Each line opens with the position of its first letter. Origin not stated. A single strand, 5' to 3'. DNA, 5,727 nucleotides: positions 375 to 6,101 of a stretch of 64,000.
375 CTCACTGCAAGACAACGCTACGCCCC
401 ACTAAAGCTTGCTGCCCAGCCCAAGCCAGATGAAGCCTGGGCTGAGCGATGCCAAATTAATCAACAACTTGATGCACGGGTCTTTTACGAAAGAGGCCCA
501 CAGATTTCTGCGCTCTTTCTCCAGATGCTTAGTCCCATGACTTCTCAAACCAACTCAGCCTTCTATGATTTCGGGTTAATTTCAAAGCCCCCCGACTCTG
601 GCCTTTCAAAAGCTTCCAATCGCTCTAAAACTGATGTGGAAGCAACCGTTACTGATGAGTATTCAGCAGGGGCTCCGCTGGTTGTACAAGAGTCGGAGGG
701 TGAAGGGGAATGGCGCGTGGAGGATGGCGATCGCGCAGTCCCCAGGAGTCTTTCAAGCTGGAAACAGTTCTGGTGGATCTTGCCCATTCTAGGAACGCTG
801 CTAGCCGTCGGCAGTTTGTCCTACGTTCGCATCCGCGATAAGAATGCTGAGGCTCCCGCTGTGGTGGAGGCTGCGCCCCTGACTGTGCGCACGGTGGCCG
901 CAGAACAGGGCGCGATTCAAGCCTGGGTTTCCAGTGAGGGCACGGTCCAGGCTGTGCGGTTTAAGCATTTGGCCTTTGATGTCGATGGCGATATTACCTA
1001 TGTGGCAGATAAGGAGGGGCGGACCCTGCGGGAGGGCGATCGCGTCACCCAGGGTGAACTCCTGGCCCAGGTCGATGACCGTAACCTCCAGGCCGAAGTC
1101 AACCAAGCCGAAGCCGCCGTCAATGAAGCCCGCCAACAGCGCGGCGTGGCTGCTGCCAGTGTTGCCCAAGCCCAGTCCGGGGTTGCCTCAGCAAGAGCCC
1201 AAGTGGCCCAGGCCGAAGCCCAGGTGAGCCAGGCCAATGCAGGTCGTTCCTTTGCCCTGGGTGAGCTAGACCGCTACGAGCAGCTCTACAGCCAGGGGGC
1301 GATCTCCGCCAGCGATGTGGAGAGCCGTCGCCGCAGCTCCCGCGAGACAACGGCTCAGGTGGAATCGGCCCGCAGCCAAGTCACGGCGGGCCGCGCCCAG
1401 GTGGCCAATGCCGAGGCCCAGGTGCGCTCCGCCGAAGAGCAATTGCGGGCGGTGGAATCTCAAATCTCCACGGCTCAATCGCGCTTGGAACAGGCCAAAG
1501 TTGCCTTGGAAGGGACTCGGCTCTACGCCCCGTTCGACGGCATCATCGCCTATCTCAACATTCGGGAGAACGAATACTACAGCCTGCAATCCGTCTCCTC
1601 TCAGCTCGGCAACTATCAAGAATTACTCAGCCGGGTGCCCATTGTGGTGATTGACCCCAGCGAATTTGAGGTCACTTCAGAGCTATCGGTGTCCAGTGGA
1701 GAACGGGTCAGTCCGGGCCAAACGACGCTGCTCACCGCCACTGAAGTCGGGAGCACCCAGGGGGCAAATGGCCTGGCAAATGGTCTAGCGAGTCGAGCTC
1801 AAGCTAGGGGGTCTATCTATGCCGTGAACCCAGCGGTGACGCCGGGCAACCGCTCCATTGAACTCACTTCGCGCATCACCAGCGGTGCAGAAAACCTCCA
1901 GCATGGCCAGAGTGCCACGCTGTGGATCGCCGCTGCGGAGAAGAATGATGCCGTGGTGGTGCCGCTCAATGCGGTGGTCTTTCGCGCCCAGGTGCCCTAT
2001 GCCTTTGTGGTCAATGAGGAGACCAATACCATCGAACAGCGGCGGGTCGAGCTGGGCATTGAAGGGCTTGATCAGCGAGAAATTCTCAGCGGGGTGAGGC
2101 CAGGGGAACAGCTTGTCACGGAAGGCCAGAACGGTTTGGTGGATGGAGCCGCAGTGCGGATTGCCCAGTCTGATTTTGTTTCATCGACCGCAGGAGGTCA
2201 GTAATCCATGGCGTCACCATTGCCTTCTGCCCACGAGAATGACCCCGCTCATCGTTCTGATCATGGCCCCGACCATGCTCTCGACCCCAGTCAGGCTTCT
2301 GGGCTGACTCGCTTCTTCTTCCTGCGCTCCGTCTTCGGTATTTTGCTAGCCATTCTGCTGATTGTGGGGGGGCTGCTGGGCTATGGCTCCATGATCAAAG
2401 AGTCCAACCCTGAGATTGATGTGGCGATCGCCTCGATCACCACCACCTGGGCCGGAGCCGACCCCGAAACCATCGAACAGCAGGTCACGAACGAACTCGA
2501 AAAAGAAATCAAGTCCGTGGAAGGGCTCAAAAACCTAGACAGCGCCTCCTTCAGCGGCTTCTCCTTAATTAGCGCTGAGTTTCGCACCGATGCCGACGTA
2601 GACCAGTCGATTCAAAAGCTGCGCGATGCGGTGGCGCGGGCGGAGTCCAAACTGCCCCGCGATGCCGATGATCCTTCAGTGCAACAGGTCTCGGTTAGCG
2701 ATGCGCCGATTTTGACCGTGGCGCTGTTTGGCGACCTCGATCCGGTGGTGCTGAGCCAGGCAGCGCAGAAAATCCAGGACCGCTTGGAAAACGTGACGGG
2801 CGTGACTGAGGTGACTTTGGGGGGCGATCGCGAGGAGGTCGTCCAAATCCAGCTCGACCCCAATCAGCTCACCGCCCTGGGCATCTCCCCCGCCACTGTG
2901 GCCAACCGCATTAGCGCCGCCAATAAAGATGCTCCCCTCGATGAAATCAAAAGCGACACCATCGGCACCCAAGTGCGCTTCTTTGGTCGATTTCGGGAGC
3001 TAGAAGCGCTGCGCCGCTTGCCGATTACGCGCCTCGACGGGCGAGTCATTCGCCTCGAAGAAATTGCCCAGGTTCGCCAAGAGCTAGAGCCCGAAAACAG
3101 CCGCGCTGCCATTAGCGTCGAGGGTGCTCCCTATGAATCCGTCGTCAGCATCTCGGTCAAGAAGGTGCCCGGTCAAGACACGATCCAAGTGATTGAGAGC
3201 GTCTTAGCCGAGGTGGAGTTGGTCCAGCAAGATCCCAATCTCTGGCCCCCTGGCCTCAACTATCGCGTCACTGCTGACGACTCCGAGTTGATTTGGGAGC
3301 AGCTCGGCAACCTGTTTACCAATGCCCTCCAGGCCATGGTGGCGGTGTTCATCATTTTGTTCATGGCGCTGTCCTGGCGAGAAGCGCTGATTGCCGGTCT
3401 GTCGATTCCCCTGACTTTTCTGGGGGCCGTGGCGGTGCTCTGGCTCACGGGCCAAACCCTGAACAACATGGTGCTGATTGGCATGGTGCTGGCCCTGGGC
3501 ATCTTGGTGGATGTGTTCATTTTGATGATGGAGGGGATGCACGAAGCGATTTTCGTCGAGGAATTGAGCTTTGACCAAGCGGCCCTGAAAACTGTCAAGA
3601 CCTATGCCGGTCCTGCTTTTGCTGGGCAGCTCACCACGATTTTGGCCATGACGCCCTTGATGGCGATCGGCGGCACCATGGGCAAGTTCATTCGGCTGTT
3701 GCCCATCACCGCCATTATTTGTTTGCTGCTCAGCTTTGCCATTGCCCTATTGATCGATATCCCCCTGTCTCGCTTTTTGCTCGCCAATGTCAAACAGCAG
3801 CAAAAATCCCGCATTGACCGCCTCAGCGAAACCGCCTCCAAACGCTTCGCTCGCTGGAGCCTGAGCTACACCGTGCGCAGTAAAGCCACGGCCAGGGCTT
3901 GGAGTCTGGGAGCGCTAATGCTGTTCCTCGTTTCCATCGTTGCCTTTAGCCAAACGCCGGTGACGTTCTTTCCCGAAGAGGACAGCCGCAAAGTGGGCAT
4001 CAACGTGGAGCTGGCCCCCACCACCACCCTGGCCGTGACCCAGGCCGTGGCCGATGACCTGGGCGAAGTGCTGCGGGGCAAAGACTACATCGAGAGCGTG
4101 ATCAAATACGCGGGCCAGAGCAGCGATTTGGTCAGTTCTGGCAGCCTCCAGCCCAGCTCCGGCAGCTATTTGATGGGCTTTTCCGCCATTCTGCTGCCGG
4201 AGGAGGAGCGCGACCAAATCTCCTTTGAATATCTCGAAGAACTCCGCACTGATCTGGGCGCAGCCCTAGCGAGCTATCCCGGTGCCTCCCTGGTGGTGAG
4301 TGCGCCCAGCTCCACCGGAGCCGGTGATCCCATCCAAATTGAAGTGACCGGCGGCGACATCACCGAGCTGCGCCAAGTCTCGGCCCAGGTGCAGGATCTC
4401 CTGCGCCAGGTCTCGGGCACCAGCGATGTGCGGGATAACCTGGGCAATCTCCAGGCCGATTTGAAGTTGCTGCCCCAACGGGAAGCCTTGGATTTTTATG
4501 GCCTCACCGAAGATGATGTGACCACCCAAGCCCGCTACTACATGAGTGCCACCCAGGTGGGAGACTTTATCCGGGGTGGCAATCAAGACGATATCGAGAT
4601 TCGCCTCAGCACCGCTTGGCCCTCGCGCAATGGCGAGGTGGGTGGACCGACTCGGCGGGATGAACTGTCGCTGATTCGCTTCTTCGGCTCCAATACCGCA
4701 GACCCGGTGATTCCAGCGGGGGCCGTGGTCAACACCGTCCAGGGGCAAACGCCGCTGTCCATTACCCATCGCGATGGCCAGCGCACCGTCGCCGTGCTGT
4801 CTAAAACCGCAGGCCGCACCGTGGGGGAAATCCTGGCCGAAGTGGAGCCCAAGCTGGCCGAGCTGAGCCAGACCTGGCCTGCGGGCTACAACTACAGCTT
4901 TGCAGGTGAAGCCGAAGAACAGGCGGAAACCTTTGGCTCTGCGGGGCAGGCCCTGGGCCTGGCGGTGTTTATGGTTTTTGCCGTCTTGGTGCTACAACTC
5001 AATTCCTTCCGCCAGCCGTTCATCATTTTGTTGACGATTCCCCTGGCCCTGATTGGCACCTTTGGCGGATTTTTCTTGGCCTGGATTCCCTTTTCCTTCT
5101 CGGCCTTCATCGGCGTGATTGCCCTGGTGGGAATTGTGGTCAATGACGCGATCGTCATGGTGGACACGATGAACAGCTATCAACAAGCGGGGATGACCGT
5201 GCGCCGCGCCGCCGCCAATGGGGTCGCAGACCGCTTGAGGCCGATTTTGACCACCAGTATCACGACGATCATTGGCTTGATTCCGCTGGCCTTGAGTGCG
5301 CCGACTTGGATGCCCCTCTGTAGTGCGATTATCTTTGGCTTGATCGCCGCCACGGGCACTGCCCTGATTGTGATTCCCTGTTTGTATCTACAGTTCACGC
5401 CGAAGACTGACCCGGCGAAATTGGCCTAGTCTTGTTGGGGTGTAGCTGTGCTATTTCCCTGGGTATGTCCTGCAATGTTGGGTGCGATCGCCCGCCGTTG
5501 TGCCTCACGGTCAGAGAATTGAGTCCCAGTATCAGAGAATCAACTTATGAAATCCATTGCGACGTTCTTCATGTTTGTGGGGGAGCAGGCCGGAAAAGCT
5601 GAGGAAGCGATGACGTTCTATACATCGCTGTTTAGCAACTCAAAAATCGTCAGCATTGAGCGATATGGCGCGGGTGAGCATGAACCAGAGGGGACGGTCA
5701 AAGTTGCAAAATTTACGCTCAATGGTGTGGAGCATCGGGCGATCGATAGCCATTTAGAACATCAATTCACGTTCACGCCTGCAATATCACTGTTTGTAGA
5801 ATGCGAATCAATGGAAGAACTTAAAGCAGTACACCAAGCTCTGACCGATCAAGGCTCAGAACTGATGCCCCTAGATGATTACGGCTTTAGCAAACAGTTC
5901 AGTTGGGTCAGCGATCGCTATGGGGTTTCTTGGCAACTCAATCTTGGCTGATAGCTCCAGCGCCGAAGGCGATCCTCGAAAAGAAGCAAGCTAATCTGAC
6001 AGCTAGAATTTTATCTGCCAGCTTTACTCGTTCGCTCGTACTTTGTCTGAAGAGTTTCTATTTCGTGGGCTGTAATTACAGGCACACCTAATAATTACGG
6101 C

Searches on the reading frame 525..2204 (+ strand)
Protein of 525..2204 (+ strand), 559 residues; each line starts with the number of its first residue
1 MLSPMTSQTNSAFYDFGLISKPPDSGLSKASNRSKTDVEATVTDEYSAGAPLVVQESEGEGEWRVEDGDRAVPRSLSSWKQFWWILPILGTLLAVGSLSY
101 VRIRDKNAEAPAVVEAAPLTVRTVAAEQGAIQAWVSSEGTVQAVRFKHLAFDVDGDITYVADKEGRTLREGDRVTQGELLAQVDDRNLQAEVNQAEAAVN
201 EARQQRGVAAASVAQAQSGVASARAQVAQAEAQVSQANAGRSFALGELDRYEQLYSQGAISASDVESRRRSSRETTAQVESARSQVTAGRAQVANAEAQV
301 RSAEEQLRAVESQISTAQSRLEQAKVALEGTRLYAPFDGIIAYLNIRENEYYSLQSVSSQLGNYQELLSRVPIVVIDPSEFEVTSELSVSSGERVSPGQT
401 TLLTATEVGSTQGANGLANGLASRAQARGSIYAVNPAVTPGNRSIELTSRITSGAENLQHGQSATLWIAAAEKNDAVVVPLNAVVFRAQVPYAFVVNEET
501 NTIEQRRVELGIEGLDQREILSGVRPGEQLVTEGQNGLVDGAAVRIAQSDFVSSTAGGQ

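Call 21: search_protein_families(library=pfam, proteins=[window:525-2204:+], max_evalue=0.001)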
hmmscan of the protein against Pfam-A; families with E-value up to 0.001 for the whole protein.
window:525-2204:+ (559 aa): 1 family
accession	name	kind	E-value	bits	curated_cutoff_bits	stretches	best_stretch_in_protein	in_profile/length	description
PF01551.29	Peptidase_M23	-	0.0007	20.2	28.7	0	123-187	16-76/96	Peptidase family M23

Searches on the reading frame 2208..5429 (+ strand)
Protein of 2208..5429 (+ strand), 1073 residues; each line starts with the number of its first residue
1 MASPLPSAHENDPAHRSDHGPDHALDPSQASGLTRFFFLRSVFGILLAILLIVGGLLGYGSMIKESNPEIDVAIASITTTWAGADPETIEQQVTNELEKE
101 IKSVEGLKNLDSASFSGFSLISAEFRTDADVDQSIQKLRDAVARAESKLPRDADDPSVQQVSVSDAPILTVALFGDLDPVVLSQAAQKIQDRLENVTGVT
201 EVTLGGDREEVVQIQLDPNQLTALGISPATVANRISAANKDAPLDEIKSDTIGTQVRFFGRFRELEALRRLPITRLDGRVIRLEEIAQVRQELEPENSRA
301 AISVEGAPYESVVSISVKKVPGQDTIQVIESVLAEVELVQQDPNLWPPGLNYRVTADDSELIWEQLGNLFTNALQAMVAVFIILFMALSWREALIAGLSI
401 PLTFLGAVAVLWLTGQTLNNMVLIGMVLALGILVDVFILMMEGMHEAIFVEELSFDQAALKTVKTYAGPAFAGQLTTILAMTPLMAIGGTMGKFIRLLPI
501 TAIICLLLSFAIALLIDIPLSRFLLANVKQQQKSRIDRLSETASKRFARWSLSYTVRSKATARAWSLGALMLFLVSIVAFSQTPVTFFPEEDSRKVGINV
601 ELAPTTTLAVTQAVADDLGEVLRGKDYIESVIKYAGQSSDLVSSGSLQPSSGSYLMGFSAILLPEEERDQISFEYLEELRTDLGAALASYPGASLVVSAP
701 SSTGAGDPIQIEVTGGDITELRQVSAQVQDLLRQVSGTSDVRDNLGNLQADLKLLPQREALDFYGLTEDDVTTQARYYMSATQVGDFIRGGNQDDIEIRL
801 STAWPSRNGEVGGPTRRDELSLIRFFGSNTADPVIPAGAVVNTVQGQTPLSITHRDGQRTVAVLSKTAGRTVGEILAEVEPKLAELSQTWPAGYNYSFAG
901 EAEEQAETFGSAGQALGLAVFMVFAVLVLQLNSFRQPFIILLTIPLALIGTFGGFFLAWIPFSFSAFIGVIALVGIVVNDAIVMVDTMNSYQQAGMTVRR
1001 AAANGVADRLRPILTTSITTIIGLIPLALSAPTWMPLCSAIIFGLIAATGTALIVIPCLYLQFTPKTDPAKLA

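Call 21: search_protein_families(library=pfam, proteins=[window:2208-5429:+], max_evalue=0.001)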
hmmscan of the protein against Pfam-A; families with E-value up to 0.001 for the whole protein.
window:2208-5429:+ (1073 aa): 1 family
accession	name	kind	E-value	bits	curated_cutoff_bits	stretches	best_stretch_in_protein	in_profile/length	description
PF00873.25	ACR_tran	-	4.1e-172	574.8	28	1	34-1063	2-1020/1021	AcrB/AcrD/AcrF family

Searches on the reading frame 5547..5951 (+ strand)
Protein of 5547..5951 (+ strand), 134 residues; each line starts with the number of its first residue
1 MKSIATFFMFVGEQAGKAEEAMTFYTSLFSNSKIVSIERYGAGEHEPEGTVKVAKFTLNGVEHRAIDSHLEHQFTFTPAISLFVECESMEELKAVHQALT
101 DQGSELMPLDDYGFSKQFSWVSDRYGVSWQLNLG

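Call 87: search_protein_families(library=pfam, proteins=[window:5547-5951:+], max_evalue=0.001)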
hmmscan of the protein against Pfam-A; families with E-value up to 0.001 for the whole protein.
window:5547-5951:+ (134 aa): 2 families
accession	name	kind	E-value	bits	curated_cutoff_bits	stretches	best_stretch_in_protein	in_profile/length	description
PF06983.19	3-dmu-9_3-mt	-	3.7e-33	114.9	24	1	3-131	2-115/116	3-demethylubiquinone-9 3-methyltransferase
PF00903.31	Glyoxalase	-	1.5e-05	25.8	20.6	1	16-131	10-121/121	Glyoxalase/Bleomycin resistance protein/Dioxygenase superfamily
